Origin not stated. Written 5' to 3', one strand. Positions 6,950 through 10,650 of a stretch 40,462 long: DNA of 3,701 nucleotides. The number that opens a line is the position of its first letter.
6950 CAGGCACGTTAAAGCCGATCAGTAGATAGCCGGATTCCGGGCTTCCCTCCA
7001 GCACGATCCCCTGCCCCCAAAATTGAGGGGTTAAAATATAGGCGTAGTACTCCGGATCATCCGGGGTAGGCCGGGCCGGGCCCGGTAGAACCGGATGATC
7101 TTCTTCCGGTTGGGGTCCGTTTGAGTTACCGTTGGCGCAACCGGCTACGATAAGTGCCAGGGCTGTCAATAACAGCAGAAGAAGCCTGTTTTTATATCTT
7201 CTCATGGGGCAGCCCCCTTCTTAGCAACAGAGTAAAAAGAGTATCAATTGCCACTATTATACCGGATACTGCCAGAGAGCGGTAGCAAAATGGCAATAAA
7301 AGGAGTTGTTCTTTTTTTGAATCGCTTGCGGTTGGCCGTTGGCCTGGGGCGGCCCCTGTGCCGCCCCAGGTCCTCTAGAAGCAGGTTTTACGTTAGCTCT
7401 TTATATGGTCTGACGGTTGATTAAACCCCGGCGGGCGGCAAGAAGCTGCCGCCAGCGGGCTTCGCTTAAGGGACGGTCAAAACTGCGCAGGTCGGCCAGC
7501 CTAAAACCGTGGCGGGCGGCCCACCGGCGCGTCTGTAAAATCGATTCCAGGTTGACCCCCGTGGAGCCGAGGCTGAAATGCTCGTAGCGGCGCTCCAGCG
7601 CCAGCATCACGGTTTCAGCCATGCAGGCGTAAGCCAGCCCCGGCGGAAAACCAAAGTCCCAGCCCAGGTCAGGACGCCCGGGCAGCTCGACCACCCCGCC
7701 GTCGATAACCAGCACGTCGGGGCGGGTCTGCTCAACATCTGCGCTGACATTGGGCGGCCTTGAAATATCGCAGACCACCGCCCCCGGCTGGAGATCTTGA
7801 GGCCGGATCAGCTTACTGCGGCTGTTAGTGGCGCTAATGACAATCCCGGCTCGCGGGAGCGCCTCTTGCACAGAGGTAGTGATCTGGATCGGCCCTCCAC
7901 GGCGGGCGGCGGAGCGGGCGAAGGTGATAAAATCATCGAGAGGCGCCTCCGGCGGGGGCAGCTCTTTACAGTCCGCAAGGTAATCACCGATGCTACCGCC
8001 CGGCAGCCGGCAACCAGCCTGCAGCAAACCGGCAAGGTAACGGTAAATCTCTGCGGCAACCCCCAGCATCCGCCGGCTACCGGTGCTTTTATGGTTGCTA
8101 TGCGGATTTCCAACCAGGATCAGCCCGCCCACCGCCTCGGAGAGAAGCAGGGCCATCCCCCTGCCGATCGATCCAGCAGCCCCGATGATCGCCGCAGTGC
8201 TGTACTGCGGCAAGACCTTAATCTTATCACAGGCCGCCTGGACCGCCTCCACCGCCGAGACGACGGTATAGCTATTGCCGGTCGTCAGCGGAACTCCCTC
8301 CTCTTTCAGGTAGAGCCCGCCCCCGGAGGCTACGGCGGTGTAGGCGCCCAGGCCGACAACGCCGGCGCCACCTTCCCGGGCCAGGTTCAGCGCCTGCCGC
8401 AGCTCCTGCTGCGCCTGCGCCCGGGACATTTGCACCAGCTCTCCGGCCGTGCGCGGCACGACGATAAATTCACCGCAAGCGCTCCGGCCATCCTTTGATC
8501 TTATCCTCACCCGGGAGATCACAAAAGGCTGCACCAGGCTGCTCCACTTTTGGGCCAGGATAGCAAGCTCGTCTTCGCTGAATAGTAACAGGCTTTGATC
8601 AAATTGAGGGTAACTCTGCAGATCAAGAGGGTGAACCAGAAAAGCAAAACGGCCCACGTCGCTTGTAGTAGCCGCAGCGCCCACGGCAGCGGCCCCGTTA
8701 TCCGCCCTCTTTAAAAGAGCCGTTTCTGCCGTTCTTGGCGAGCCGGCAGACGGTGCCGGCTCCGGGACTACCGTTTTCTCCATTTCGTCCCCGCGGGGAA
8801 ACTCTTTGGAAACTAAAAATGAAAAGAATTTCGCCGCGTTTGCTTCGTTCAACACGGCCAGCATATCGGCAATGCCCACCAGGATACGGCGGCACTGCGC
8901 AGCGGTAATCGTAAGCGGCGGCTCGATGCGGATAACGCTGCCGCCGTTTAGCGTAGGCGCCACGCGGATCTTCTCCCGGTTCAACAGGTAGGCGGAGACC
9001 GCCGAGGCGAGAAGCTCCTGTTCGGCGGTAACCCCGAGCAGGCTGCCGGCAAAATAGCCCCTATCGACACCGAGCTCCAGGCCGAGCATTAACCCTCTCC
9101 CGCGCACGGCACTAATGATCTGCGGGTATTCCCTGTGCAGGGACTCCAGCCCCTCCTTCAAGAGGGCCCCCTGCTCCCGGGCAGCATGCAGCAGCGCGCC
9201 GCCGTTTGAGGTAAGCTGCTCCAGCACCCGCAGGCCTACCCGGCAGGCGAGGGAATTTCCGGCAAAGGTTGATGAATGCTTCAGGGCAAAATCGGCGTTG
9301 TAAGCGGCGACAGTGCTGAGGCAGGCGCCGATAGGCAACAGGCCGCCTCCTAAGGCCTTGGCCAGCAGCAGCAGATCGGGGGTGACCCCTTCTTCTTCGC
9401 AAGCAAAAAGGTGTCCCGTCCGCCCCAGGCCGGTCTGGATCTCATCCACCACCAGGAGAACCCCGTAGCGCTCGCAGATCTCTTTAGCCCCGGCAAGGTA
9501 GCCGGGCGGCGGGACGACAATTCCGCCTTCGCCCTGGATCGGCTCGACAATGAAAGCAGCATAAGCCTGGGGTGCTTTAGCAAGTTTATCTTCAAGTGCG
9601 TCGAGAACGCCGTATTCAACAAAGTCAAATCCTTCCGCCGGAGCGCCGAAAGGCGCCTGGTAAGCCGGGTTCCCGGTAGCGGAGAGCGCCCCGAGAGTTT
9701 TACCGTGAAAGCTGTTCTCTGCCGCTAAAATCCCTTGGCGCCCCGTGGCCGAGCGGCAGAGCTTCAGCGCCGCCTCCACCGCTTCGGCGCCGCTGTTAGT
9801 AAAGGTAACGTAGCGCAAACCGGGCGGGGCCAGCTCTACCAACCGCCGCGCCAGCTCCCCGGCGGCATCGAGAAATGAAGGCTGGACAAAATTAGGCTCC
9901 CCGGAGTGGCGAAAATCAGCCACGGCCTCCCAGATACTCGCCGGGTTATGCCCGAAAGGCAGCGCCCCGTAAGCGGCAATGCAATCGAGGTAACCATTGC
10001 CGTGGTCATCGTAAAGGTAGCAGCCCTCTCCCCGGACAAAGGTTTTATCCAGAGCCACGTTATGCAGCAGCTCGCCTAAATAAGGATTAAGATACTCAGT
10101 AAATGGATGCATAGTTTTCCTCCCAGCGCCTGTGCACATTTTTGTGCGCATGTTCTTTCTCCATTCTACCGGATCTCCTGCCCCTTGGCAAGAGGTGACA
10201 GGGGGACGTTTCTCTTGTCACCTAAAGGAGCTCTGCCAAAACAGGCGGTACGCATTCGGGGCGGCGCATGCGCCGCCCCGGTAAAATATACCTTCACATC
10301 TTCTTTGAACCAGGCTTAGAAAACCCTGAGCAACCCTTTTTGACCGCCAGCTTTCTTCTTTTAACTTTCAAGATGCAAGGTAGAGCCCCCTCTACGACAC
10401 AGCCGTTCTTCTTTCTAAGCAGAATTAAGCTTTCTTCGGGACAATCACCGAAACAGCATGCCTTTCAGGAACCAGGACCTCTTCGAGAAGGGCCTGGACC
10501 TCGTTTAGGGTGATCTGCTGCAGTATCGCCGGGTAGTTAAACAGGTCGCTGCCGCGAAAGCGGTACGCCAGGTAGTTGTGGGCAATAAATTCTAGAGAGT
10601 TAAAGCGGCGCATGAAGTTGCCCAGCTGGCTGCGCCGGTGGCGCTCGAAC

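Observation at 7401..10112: Stand-alone omega-transaminase / acyl-ACP-reductase fusion: a possible fatty-amine synthase in an anaerobe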

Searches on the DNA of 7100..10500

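Call 23: search_rna_families(source=window, start=7100, end=10500, threshold=evalue, max_evalue=5)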
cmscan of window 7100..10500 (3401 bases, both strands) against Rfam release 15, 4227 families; matches with E-value up to 5: 2.
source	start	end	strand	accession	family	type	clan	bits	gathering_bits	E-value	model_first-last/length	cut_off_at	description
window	10249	10280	-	RF01759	sucC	Cis-reg;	-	22.4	50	0.13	9-45/70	no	sucC RNA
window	7806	7868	-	RF00032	Histone3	Cis-reg;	-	14.7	34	4.2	1-46/46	no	Histone 3' UTR stem-loop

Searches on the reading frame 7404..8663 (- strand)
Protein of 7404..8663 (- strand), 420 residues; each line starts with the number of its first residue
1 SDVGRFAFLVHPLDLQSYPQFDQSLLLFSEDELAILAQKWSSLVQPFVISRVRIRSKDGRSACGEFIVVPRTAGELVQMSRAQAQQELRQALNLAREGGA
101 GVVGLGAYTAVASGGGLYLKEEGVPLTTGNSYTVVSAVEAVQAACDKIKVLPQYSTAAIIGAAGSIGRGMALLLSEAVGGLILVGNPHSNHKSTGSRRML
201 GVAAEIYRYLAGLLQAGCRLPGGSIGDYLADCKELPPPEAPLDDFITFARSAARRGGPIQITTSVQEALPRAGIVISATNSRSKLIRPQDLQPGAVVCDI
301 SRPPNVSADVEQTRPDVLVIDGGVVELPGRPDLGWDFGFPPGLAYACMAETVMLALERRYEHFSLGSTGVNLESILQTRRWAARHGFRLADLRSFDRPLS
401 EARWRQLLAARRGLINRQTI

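Call 6: search_protein_families(library=ncbifam, proteins=[window:7404-8663:-], max_evalue=1)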
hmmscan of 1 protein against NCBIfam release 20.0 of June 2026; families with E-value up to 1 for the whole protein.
seq(420 aa): 12 families
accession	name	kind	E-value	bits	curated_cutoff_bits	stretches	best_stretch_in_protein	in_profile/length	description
NF053554.1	prodigi_MAP_PigE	equivalog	3.5e-45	154.7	850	2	259-408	206-354/837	prodigiosin MAP biosynthesis aminotransferase PigE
TIGR04058.1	AcACP_reductase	equivalog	8.6e-19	68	449.7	2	263-388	207-335/339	long-chain acyl-[acyl-carrier-protein] reductase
NF006141.0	PRK08291.1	equivalog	0.0018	17.3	408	1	254-298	180-224/330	cyclodeaminase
TIGR03944.1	dehyd_SbnB_fam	equivalog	0.018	14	326.9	1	254-301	180-229/327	2,3-diaminopropionate biosynthesis protein SbnB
NF004793.0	PRK06141.1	equivalog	0.024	13.6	322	1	250-295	168-213/314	bifunctional Delta(1)-pyrroline-2-carboxylate/Delta(1)-piperideine-2-carboxylate reductase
NF010786.0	PRK14189.1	subfamily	0.026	13.6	421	0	145-179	149-183/285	bifunctional methylenetetrahydrofolate dehydrogenase/methenyltetrahydrofolate cyclohydrolase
NF010789.1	PRK14193.1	equivalog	0.028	13.7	401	1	262-310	193-244/281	bifunctional methylenetetrahydrofolate dehydrogenase/methenyltetrahydrofolate cyclohydrolase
NF000744.0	PRK00045.1-3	equivalog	0.056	12.3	429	1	263-313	242-299/447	glutamyl-tRNA reductase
TIGR01035.1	hemA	equivalog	0.077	11.9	209.55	1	264-312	233-288/416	glutamyl-tRNA reductase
TIGR02992.1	ectoine_eutC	equivalog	0.085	11.9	471.65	1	256-299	179-222/326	ectoine utilization protein EutC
NF006379.0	PRK08618.1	equivalog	0.091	12.1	417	1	253-298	174-219/326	ornithine cyclodeaminase family protein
NF010775.0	PRK14178.1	equivalog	0.097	11.9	465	0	262-301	186-224/279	bifunctional methylenetetrahydrofolate dehydrogenase/methenyltetrahydrofolate cyclohydrolase FolD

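Call 7: search_solved_structures(query=window:7404-8663:-, max_evalue=1, show_alignments=2)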
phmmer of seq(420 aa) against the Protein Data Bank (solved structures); distinct sequences matched with E-value up to 1: 10.
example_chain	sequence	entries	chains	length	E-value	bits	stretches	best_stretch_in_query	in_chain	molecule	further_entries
4ppm_A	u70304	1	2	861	2.9e-29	105.5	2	259-397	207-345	Aminotransferase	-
6jzq_A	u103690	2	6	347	1.1e-13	54.2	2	265-389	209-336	Long-chain acyl-[acyl-carrier-protein] reductase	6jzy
6jzu_A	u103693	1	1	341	1.2e-13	54.1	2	265-388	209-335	Long-chain acyl-[acyl-carrier-protein] reductase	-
6jzz_A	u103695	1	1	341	2.9e-12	49.5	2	38-185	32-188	Long-chain acyl-[acyl-carrier-protein] reductase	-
3oj0_A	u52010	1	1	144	0.016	17.4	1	264-307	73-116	Glutamyl-tRNA reductase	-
4bv8_A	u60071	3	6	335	0.1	14.7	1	253-325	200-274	THIOMORPHOLINE-CARBOXYLATE DEHYDROGENASE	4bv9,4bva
1hye_A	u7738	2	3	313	0.43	12.7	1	158-199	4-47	L-LACTATE/MALATE DEHYDROGENASE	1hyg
9sa7_A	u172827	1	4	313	0.43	12.7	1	158-206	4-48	L-2-hydroxycarboxylate dehydrogenase (NAD(P)(+))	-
9sc9_A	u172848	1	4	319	0.43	12.7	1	158-198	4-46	L-2-hydroxycarboxylate dehydrogenase (NAD(P)(+))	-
2i99_A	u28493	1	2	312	0.56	12.3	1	256-324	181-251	Mu-crystallin homolog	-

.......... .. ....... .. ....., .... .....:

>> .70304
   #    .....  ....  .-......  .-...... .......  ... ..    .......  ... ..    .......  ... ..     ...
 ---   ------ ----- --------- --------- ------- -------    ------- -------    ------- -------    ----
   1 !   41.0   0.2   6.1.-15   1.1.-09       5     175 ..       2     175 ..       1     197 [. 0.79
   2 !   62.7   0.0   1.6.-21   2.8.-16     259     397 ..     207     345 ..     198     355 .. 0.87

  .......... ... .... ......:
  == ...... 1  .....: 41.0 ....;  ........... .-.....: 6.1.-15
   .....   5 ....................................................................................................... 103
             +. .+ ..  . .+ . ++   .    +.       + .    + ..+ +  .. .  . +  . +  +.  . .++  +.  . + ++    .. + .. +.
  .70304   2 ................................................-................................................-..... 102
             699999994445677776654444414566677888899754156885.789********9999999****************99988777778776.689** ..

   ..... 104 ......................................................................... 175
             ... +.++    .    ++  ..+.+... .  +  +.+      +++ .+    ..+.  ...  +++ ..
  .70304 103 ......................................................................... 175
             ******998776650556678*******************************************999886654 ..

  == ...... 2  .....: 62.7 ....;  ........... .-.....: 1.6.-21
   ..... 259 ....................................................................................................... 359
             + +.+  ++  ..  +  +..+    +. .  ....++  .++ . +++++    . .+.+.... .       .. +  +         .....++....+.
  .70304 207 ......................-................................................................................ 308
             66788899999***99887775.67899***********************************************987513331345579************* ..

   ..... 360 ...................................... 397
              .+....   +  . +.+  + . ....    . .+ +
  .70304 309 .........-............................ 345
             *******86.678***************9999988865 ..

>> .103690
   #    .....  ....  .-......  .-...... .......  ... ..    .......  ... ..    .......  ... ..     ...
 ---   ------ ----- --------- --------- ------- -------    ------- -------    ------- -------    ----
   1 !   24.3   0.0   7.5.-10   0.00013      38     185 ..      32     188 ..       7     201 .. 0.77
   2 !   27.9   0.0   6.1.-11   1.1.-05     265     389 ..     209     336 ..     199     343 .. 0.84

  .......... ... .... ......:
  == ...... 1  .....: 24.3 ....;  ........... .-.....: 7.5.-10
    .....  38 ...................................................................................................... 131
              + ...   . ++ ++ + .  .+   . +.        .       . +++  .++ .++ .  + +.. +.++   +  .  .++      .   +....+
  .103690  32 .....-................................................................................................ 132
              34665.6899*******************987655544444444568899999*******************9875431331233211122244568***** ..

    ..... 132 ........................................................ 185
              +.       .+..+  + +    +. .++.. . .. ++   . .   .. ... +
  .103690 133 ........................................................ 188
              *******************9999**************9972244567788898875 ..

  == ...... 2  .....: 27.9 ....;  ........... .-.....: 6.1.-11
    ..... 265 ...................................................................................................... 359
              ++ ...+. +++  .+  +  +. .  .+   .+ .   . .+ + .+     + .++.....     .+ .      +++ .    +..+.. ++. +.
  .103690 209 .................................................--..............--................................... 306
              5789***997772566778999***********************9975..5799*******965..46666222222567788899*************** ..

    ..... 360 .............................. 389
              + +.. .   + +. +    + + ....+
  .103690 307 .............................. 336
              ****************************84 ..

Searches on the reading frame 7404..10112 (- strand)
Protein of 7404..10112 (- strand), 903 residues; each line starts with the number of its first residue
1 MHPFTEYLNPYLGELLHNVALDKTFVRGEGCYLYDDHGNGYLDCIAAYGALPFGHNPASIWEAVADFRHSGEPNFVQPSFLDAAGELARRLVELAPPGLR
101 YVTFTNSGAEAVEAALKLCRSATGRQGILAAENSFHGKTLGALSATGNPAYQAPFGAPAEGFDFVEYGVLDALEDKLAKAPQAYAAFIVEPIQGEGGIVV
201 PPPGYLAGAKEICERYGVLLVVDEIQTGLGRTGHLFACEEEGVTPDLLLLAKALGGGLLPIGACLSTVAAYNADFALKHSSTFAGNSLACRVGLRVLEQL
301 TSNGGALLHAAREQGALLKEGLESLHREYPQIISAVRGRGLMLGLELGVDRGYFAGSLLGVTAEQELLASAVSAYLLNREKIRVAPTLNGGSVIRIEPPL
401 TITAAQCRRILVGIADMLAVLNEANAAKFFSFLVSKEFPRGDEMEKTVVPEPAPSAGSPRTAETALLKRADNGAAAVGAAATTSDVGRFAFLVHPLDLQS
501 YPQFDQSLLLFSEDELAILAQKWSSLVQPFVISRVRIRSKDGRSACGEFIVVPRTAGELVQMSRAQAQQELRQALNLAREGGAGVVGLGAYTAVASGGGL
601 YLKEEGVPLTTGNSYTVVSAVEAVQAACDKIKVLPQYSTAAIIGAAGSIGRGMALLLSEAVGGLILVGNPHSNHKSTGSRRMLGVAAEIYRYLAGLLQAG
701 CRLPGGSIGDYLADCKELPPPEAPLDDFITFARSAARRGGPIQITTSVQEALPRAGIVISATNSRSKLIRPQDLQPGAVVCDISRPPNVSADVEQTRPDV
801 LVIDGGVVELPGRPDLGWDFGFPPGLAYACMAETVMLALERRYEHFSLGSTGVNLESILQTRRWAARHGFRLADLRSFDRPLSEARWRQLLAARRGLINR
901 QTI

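Call 4: search_protein_families(library=pfam, proteins=[window:7404-10112:-], max_evalue=0.1)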
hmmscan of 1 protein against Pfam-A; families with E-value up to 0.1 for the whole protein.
window:7404-10112:- (903 aa): 3 families
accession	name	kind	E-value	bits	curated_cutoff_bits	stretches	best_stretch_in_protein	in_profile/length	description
PF00202.27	Aminotran_3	-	3.2e-87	293.3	30.5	1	25-417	13-402/403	Aminotransferase class-III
PF02882.25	THF_DHG_CYH_C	-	0.00063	19.5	27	0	745-784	70-108/160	Tetrahydrofolate dehydrogenase/cyclohydrolase, NAD(P)-binding domain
PF01488.26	Shikimate_DH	-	0.0013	19.3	24.3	1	746-796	67-124/138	Shikimate / quinate 5-dehydrogenase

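Call 5: search_protein_families(library=ncbifam, proteins=[window:7404-10112:-], max_evalue=0.1)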
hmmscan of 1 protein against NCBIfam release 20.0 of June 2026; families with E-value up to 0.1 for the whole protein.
window:7404-10112:- (903 aa): 74 families (the best 25 are shown)
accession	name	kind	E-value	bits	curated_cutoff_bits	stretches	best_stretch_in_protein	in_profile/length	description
NF053554.1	prodigi_MAP_PigE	equivalog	4.1e-162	541.5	850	3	3-349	382-729/837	prodigiosin MAP biosynthesis aminotransferase PigE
NF008570.0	PRK11522.1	equivalog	8.2e-95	318.1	612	1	4-423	47-459/464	putrescine aminotransferase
TIGR03372.1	putres_am_tran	equivalog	3e-88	296.6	658.65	1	31-414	67-438/442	putrescine aminotransferase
NF002874.0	PRK03244.1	equivalog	2.5e-87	293.2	457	1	24-422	28-396/399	acetylornithine transaminase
TIGR00707.1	argD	subfamily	7.7e-87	291.6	410.05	1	24-351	12-333/381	acetylornithine/succinylornithine family transaminase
NF002325.0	PRK01278.1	subfamily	3.1e-84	282.9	372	1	22-424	14-392/395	acetylornithine transaminase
NF004426.0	PRK05769.1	equivalog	4.6e-81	272.8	552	1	27-412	42-431/441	acetyl ornithine aminotransferase family protein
NF005993.0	PRK08117.1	subfamily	1.1e-73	248.3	574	1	15-411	19-420/433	aspartate aminotransferase family protein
TIGR01885.1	Orn_aminotrans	equivalog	8.1e-72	242.2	378.4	1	21-411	19-394/402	ornithine--oxo-acid transaminase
NF042418.1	LysJ_Th_th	equivalog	6.5e-71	239.3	700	1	23-350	20-337/386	[LysW]-aminoadipate semialdehyde transaminase LysJ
NF002797.0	PRK02936.1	equivalog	7e-70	235.7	496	1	24-368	14-344/385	acetylornithine transaminase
NF004718.0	PRK06062.1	subfamily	8.4e-68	228.9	472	2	173-423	206-451/454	hypothetical protein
TIGR00508.1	bioA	equivalog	1.7e-66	224.6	405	1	26-416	18-416/419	adenosylmethionine--8-amino-7-oxononanoate transaminase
TIGR00709.1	dat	subfamily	6.5e-65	219.4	401.6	2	182-413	205-428/442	diaminobutyrate--2-oxoglutarate transaminase family protein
NF003468.0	PRK05093.1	subfamily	1.7e-64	218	522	1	26-373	28-371/405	acetylornithine/succinyldiaminopimelate transaminase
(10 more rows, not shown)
